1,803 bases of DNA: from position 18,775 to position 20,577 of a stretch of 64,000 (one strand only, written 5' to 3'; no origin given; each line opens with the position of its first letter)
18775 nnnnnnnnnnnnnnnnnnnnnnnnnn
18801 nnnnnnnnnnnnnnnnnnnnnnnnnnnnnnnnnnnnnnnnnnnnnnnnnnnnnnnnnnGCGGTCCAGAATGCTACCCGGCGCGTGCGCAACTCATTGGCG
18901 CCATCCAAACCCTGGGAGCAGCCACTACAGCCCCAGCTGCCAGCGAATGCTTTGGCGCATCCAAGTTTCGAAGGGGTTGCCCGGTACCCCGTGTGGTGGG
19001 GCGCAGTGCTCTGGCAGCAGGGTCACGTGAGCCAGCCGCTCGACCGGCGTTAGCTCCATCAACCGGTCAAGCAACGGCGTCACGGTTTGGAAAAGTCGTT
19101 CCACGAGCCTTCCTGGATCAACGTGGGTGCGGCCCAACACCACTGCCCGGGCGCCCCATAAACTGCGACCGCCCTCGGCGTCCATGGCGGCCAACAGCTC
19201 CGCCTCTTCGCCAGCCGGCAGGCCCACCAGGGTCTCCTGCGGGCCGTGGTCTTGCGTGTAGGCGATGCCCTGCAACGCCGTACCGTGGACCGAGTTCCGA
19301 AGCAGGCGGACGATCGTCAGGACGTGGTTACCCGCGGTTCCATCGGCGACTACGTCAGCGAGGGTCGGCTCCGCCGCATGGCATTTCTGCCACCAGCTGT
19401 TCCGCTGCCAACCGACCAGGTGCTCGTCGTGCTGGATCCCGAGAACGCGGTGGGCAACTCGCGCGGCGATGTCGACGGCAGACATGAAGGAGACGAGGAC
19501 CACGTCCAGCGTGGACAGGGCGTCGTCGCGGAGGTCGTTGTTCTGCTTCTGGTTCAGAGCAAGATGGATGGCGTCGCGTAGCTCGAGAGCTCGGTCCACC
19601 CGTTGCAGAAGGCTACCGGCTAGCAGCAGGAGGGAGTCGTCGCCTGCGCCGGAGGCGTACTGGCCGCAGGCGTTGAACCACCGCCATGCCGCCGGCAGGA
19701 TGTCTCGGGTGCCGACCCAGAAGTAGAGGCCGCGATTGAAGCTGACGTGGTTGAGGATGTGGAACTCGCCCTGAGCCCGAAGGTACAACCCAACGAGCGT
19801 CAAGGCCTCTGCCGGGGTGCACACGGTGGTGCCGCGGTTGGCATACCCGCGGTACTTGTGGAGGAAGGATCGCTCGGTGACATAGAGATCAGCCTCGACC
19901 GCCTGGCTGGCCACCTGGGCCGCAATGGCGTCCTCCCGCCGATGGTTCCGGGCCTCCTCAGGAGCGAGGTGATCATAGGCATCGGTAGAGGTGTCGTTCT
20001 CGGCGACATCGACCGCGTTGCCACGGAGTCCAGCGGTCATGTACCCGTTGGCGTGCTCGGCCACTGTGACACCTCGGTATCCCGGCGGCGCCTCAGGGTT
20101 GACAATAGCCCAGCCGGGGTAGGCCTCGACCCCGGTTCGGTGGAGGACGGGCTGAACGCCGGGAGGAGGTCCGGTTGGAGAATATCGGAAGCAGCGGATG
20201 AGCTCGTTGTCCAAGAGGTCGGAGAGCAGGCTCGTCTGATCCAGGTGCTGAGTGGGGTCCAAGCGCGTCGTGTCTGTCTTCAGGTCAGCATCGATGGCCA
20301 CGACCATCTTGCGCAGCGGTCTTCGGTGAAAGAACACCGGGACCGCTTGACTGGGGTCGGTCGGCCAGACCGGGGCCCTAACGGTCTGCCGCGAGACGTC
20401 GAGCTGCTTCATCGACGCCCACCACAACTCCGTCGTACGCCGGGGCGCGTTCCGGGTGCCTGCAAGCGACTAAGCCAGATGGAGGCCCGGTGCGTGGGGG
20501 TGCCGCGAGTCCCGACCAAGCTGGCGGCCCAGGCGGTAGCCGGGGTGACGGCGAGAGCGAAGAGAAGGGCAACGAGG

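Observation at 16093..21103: Orphan gene block inside the island: PIN-domain/TM fusion, TM protein, 500-aa and 166-aa unknowns - candidate uncharacterised conflict/defence module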

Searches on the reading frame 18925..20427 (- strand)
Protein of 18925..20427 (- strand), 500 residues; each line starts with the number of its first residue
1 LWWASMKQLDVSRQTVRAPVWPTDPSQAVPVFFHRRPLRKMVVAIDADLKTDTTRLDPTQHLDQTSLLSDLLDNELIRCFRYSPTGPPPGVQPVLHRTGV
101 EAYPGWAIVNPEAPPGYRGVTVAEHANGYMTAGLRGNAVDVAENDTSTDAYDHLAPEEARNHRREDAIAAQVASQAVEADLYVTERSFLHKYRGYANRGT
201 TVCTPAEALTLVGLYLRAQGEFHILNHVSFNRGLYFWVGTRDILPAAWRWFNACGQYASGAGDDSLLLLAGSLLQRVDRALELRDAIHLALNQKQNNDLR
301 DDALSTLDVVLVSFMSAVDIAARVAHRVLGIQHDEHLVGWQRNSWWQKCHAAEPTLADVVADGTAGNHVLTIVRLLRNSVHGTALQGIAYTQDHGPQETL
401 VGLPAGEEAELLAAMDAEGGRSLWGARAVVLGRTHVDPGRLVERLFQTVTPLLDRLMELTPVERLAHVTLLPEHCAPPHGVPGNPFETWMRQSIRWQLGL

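Call 4: search_protein_families(library=pfam, proteins=[window:18925-20427:-], max_evalue=1)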
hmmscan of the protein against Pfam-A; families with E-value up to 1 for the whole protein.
window:18925-20427:- (500 aa): 1 family
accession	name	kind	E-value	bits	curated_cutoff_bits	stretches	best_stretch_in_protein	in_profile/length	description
PF05338.17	DUF717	-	0.09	13.4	27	1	33-72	13-52/55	Protein of unknown function (DUF717)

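Call 5: search_protein_families(library=padloc, proteins=[window:18925-20427:-], max_evalue=1)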
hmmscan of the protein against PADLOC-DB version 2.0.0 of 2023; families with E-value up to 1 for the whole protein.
window:18925-20427:- (500 aa): 0 families

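Call 6: search_protein_families(library=ncbifam, proteins=[window:18925-20427:-], max_evalue=1)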
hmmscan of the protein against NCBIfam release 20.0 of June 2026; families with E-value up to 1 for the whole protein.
window:18925-20427:- (500 aa): 1 family
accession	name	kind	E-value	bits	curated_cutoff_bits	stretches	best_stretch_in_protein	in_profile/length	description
NF010755.0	PRK14158.1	equivalog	0.24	10.8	200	1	136-194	17-75/198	nucleotide exchange factor GrpE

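Call 10: find_homologous_proteins(query=window:18925-20427:-)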
Query window:18925-20427:- (500 aa): 242 proteins with E <= 0.001 among 8000 candidates; the best 120 are listed.
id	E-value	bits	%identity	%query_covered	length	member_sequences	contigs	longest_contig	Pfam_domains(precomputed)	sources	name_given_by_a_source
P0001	6.4e-189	647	63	92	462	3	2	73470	-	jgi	jgi:hypothetical protein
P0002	3.5e-177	608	60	92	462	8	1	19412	-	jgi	jgi:hypothetical protein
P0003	3.0e-175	602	56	99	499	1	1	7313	-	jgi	jgi:hypothetical protein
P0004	3.8e-172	592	56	99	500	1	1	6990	-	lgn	-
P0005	9.0e-171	587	55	99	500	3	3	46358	-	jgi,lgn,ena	-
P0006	3.4e-170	585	66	78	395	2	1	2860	-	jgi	-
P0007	2.3e-169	583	53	99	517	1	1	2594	-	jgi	jgi:hypothetical protein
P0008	1.3e-168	580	54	99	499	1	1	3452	-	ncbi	ncbi:MAG: hypothetical protein ACLPQS_05850 [Acidimicrobiales bacterium]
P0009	7.7e-164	564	55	99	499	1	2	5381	-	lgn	-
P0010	1.1e-162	561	55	94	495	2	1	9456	-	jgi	-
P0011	1.7e-161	557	56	92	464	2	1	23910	-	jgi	-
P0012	4.0e-160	552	56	91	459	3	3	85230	-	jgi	jgi:hypothetical protein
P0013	1.3e-153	531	53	99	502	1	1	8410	-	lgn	-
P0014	5.3e-150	519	52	99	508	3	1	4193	-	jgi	-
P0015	6.9e-149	515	53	94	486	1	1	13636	-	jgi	jgi:hypothetical protein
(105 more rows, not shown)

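Call 14: find_related_loci(query=A1, collection=genome_contigs, flank=10000)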
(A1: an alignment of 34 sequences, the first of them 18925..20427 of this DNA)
Query A1 (500 aa) in genome_contigs; peptide patterns used: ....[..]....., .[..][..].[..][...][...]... (x = any residue, [..] = any of these).
52 stretches matched a pattern; 23 encode a relative of the query (tblastn E <= 1e-3); 23 distinct loci.
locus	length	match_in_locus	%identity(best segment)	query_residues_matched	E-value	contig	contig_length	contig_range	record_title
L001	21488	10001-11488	45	14-500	6e-121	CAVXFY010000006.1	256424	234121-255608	MAG: uncultured Alphaproteobacteria bacterium isolate MFD02579.bin.2.52 genome assembly, contig: contig_19883, whole gen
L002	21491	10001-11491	47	21-500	2e-120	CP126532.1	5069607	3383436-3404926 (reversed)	MAG: Ktedonobacterales bacterium isolate bin_006 chromosome, complete genome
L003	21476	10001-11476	42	21-500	4e-120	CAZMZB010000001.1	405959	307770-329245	MAG TPA_asm: uncultured Candidatus Saccharibacteria bacterium isolate SRP344714_co2_226 genome assembly, contig: NODE_24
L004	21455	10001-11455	42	15-500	5e-115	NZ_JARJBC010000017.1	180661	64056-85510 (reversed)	Streptomyces silvisoli strain RB6PN23 NODE_17_length_180661_cov_68.420752, whole genome shotgun sequence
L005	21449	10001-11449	45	21-500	2e-113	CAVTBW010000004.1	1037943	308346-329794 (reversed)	MAG: uncultured Solirubrobacteraceae bacterium isolate MFD02248.bin.2.90 genome assembly, contig: contig_53246, whole ge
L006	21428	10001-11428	44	30-500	7e-112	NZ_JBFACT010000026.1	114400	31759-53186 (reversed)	Amycolatopsis sp. NPDC021455 NPDC021455_137_C10.ctg-0026, whole genome shotgun sequence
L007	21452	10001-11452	42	19-500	1e-109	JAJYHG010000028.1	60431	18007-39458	MAG: Actinomycetes bacterium isolate DBS1-3.bin51 NODE_750_length_60431_cov_1.94335, whole genome shotgun sequence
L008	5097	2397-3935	44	5-500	2e-106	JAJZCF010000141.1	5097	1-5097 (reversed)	MAG: Actinomycetes bacterium isolate JA2.bin13 NODE_10300_length_5097_cov_49.233803, whole genome shotgun sequence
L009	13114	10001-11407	44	31-500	1e-105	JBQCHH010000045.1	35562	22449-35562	MAG: Solirubrobacterales bacterium isolate bin712 k141_1273513, whole genome shotgun sequence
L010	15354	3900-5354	43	16-500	1e-104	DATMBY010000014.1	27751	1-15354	MAG TPA_asm: Solirubrobacterales bacterium isolate SMAG_U13366 k141_739249, whole genome shotgun sequence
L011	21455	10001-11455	41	18-500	3e-101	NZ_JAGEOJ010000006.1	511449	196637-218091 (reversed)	Actinomadura barringtoniae strain GKU 128 6, whole genome shotgun sequence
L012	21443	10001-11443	41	20-500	1e-96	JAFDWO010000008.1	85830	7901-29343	MAG: Actinomycetota bacterium isolate SZAS-9 LIN-455__8__length-85830, whole genome shotgun sequence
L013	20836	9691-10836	48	126-500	9e-95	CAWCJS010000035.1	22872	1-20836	MAG: uncultured Actinomycetes bacterium isolate MFD00731.bin.2.111 genome assembly, contig: contig_97683, whole genome s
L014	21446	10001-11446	40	21-500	6e-90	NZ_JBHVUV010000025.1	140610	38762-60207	Kitasatospora sp. NPDC058170 NPDC058170_T31_G1.ctg-0025, whole genome shotgun sequence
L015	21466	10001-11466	49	18-500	1e-89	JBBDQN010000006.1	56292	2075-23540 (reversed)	MAG: Acidimicrobiia bacterium isolate LejiaC_62_17 Lejia_C_1337_length_56292_cov_10, whole genome shotgun sequence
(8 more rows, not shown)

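Call 18: find_encoding_contigs(protein=P0001, flank=8000, max_places=3)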
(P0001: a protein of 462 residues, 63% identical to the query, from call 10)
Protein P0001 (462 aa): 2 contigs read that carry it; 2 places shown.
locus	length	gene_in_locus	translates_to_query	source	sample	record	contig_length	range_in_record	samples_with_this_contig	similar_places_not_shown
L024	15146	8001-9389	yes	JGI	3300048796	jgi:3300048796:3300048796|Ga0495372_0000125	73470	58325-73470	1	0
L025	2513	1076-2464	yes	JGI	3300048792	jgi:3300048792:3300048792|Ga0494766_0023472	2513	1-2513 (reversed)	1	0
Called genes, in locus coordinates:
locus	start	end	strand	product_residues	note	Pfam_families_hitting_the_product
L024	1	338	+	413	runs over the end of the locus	PF07992:Pyr_redox_2, PF00070:Pyr_redox, PF14759:Reductase_C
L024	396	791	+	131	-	PF01242:PTPS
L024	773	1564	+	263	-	PF00398:RrnaAD (weak), PF13489:Methyltransf_23 (weak), PF08241:Methyltransf_11, PF08242:Methyltransf_12 (weak), PF13649:Methyltransf_25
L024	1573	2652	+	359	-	PF13439:Glyco_transf_4, PF13579:Glyco_trans_4_4, PF20706:GT4-conflict (weak), PF00534:Glycos_transf_1, PF13692:Glyco_trans_1_4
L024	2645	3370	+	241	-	PF00106:adh_short, PF08659:KR, PF13561:adh_short_C2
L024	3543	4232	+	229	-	PF01522:Polysacc_deac_1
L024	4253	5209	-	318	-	PF01073:3Beta_HSD, PF01370:Epimerase, PF04321:RmlD_sub_bind, PF05368:NmrA (weak), PF13460:NAD_binding_10, PF16363:GDP_Man_Dehyd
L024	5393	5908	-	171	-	PF21805:Imm5_like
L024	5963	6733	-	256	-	PF00561:Abhydrolase_1, PF12146:Hydrolase_4, PF12697:Abhydrolase_6, PF00561:Abhydrolase_1 (weak)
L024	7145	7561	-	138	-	-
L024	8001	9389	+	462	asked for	-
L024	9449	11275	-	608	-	PF00881:Nitroreductase, PF02277:DBI_PRT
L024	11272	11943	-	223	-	PF00300:His_Phos_1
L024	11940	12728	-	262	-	PF02654:CobS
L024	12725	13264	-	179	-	PF02283:CobU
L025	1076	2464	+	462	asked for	-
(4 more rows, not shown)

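Call 19: find_encoding_contigs(protein=P0012, flank=8000, max_places=3)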
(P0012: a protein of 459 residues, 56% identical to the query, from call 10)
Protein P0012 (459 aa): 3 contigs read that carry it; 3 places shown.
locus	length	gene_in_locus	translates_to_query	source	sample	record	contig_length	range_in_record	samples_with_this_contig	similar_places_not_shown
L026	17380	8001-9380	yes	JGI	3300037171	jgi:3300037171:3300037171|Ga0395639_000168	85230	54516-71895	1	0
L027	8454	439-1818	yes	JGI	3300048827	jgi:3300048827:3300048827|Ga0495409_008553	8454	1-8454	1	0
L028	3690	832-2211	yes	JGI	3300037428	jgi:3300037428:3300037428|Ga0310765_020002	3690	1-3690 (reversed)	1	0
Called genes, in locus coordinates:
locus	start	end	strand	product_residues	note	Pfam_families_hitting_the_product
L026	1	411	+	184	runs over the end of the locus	-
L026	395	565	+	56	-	-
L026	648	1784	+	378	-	-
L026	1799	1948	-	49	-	-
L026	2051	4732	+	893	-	PF20464:MmeI_N, PF20465:MmeI_hel, PF20473:MmeI_Mtase, PF07669:Eco57I (weak), PF20466:MmeI_TRD, PF20467:MmeI_C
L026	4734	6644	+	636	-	PF00270:DEAD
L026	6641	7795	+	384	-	PF10544:T5orf172, PF13455:MUG113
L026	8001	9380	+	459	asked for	-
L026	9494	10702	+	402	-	-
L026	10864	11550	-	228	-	-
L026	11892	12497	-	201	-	-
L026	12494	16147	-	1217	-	PF08751:TrwC, PF13086:AAA_11 (faint), PF13245:AAA_19, PF13604:AAA_30, PF13401:AAA_22 (weak), PF22232:TraI_hel_assoc_N (faint), PF27170:SH3_Rv2311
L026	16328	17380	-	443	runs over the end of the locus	-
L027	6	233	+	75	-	PF13455:MUG113 (weak)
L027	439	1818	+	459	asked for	-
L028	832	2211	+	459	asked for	-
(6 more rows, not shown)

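Call 25: predict_structure(alignment_id=A1)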
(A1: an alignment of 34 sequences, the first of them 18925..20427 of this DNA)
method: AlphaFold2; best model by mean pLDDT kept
length: 500 residues; sequences in the alignment: 34
mean_pLDDT: 89.8   pTM: 0.90
mean pLDDT of the five models: 89.8, 89.1, 88.1, 87.8, 87.2
residues with pLDDT >= 90: 350; 70-90: 116; 50-70: 32; < 50: 2
segments of 3 or more residues with pLDDT < 50: none
pLDDT, mean of each block of 10 residues (from residue 1): 75 78 64 78 96 72 92 95 92 89 93 79 90 89 91 95 94 94 95 78 96 96 93 96 95 98 97 97 96 86 91 97 97 93 96 98 96 86 65 74 89 95 90 89 96 98 97 88 85 94
secondary structure, 60 per line:
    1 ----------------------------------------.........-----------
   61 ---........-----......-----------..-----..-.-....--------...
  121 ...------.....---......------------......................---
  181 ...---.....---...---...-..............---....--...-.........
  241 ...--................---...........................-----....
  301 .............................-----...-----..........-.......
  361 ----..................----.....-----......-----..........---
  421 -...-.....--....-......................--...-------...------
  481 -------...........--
elements in order: E41-46 H64-71 E77-82 E106-109 E118-123 E130-134 H138-143 H156-177 E181-183 H187-191 E201-203 H205-218 E222-225 E228-230 H232-243 H246-261 H265-291 H297-329 H343-352 H354-360 H365-382 E387-391 E397-402 H408-417 E426-430 E433-436 H438-459 H488-498

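Call 31: search_solved_structures(query=A1, max_evalue=1)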
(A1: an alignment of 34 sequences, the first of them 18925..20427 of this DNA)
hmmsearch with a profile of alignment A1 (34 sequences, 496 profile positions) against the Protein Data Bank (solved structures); distinct sequences matched with E-value up to 1: 0.

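Call 35: search_protein_families(library=phrogs, proteins=[window:18925-20427:-], max_evalue=0.1)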
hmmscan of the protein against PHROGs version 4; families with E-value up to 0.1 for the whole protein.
window:18925-20427:- (500 aa): 0 families

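Call 61: search_protein_families(library=pfam, alignment_id=A1, max_evalue=0.1)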
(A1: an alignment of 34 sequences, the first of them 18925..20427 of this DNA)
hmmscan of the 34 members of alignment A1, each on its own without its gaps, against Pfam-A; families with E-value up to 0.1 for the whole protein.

A. member 1, window:18925-20427:- (500 aa): 1 family
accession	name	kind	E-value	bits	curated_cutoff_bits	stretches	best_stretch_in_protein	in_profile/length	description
PF05338.17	DUF717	-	0.09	13.4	27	0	33-72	13-52/55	Protein of unknown function (DUF717)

B. families by the number of members that match (of 34 scanned): 3 families
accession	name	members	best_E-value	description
PF20308.4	TPR-S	2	0.013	Tetratricopeptide Repeats-Sensor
PF05338.17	DUF717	1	0.09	Protein of unknown function (DUF717)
PF10062.14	DUF2300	1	0.09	Predicted secreted protein (DUF2300)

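Call 63: fold_search(model_id=the predicted structure, library=pdb)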
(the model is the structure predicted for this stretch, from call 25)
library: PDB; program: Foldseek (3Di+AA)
matches with E <= 10: 186; with E <= 0.001: 0
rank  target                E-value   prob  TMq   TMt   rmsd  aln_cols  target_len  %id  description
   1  5vxk_A                1.4e-01  0.33  0.14  0.20  14.6       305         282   10  2.55 A resolution structure of IpaD from Shigella flexneri in complex with single-domain antibody JMK-H2 (released 2017-08-30)
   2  7a27_GGG              1.8e-01  0.15  0.12  0.15  24.6       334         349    9  Structure of soluble SmhA crystal form 2 of the tripartite alpha-pore forming toxin, Smh, from Serratia marcescens. (released 2021-03-31)
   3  7a27_AAA              2.3e-01  0.14  0.11  0.15  24.1       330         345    9  Structure of soluble SmhA crystal form 2 of the tripartite alpha-pore forming toxin, Smh, from Serratia marcescens. (released 2021-03-31)
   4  5vxj_C                3.0e-01  0.28  0.15  0.23  14.1       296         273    9  2.50 A resolution structure of IpaD from Shigella flexneri in complex with single-domain antibody JMK-E3 (released 2017-08-30)
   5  6duw                  3.3e-01  0.44  0.16  0.32   9.7       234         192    8  Crystal structure of the alpha-N-catenin actin-binding domain H1 mutant (released 2018-12-19)
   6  9opy_A                3.4e-01  0.51  0.18  0.13   9.5       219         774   16  Structure of the sweet receptor in the apo state (released 2025-09-03)
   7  6zzh_BBB              3.8e-01  0.16  0.13  0.16  21.8       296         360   11  Structure of soluble SmhB crystal form 2 of the tripartite alpha-pore forming toxin, Smh, from Serratia marcescens. (released 2021-03-31)
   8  7a27_CCC              4.3e-01  0.11  0.12  0.16  24.3       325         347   10  Structure of soluble SmhA crystal form 2 of the tripartite alpha-pore forming toxin, Smh, from Serratia marcescens. (released 2021-03-31)
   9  5vxj_A                5.1e-01  0.18  0.14  0.20  14.1       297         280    9  2.50 A resolution structure of IpaD from Shigella flexneri in complex with single-domain antibody JMK-E3 (released 2017-08-30)
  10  5vxj_E                5.1e-01  0.15  0.12  0.18  14.2       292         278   11  2.50 A resolution structure of IpaD from Shigella flexneri in complex with single-domain antibody JMK-E3 (released 2017-08-30)
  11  2nrj                  5.1e-01  0.10  0.12  0.16  22.2       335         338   10  Crystal Structure of Hemolysin binding component from Bacillus cereus (released 2006-11-14)
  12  5vxl_A                5.4e-01  0.13  0.11  0.18  14.6       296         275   10  2.80 A resolution structure of IpaD from Shigella flexneri in complex with single-domain antibody JPS-G3 (released 2017-08-30)
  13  7a26_CCC              7.4e-01  0.10  0.12  0.16  23.1       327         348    8  Structure of soluble SmhA crystal form 1 of the tripartite alpha-pore forming toxin, Smh, from Serratia marcescens. (released 2021-03-31)
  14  6duy_A                8.4e-01  0.38  0.18  0.37   8.9       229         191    8  Crystal structure of the alpha-N-catenin actin-binding domain H1 mutant (released 2018-12-19)
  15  7a26_BBB              8.8e-01  0.09  0.12  0.16  22.7       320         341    8  Structure of soluble SmhA crystal form 1 of the tripartite alpha-pore forming toxin, Smh, from Serratia marcescens. (released 2021-03-31)
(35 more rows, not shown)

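Call 74: search_protein_families(library=pfam, alignment_id=A4, max_evalue=0.00001)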
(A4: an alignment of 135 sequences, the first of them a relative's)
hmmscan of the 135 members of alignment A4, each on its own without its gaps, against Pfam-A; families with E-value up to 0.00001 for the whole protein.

A. member 1, L001:5538-6371:+ (278 aa): 1 family
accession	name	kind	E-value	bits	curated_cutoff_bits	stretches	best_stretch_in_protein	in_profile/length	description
PF07508.19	Recombinase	-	2.4e-22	79.6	21.1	1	78-186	3-98/102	Recombinase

B. families by the number of members that match (of 135 scanned): 95 families (the first 25 are shown)
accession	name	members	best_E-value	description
PF00589.27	Phage_integrase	4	1.4e-31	Phage integrase family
PF07690.21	MFS_1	3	1.4e-47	Major Facilitator Superfamily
PF08751.17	TrwC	2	1.1e-77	TrwC relaxase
PF07859.19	Abhydrolase_3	2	7.6e-57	alpha/beta hydrolase fold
PF13604.12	AAA_30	2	2.7e-48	AAA domain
PF14022.11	DUF4238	2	4.5e-38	Protein of unknown function (DUF4238)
PF20434.5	BD-FAE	2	1.1e-32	BD-FAE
PF01451.26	LMWPc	2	1.8e-22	Low molecular weight phosphotyrosine protein phosphatase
PF07508.19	Recombinase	2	2.4e-22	Recombinase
PF00293.34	NUDIX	2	2.9e-22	NUDIX domain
PF00270.35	DEAD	2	3.4e-22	DEAD/DEAH box helicase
PF04851.21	ResIII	2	2.7e-19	Type III restriction enzyme, res subunit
PF01381.28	HTH_3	2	9.4e-19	Helix-turn-helix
PF13560.12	HTH_31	2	1.9e-18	Helix-turn-helix domain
PF00271.37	Helicase_C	2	4.9e-17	Helicase conserved C-terminal domain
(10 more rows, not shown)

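Call 75: search_protein_families(library=padloc, alignment_id=A4, max_evalue=0.00001)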
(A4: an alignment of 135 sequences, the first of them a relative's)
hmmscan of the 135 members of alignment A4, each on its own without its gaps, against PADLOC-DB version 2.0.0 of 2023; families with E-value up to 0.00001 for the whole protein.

A. member 1, L001:5538-6371:+ (278 aa): 0 families

B. families by the number of members that match (of 135 scanned): 156 families (the first 25 are shown)
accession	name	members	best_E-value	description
PDLC03928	PsyrT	2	3.8e-217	-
PDLC02866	DpdF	2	4.2e-120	DpdF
PDLC02864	DpdF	2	7.7e-97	DpdF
PDLC02870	DpdF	2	1.9e-94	DpdF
PDLC02861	DpdF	2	1.8e-77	DpdF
PDLC02865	DpdF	2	8.5e-50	DpdF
PDLC02859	DpdF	2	9.1e-40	DpdF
PDLC02872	DpdF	2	2.4e-36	DpdF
PDLC02862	DpdF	2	1.7e-32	DpdF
PDLC02855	DpdF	2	3.4e-32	DpdF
PDLC01089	C3a193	2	2.2e-31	poss. alt. Cas3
PDLC02868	DpdF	2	7.2e-31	DpdF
PDLC02863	DpdF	2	8.8e-26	DpdF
PDLC02857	DpdF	2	1.8e-24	DpdF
PDLC02867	DpdF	2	8.9e-24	DpdF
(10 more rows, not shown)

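Call 78: find_related_loci(query=A1, collection=viral_contigs, flank=6000)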
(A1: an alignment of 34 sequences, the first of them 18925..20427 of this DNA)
Query A1 (500 aa) in viral_contigs; peptide patterns used: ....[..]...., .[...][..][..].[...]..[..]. (x = any residue, [..] = any of these).
17 stretches matched a pattern, but none encodes a relative of the query by tblastn (E <= 1e-3).

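Call 90: search_dna_similar(query=window:18925-20427:-, collection=plasmids, mode=protein, max_evalue=0.001, max_rows=15)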
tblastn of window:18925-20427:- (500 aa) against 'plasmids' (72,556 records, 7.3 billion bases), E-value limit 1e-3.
Records with a match: 6; places in all: 6; records where one place covers at least 80% of the query: 0.
Best place of each record, by identity: <60% 6.
By first word of the organism name: Rhodococcus 5; Nocardia 1.
By predicted mobility (MOB-suite, as given by PLSDB): non-mobilizable 5; mobilizable 1.
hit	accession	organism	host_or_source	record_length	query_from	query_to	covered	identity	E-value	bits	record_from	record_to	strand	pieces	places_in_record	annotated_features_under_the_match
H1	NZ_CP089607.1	Rhodococcus qingshengii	cell culture,activated sludge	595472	172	468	59%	34.2%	1e-11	76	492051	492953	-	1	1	hypothetical protein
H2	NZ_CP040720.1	Rhodococcus pyridinivorans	prokaryote,Quinoline-degrading ...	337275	91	463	75%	27.0%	1e-14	84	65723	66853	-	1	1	hypothetical protein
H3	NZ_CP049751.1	Rhodococcus fascians A21d2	Oenothera speciosa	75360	173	485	63%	28.9%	3e-12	77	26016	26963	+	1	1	hypothetical protein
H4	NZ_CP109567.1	Nocardia sp. NBC_01377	-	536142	172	487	63%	28.6%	3e-20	102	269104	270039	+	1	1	hypothetical protein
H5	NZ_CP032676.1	Rhodococcus rhodochrous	cell culture,soil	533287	31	334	61%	23.7%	1e-3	50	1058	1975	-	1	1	hypothetical protein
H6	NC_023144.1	Rhodococcus pyridinivorans SB3094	-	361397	86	386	60%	23.8%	4e-4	51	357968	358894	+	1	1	hypothetical protein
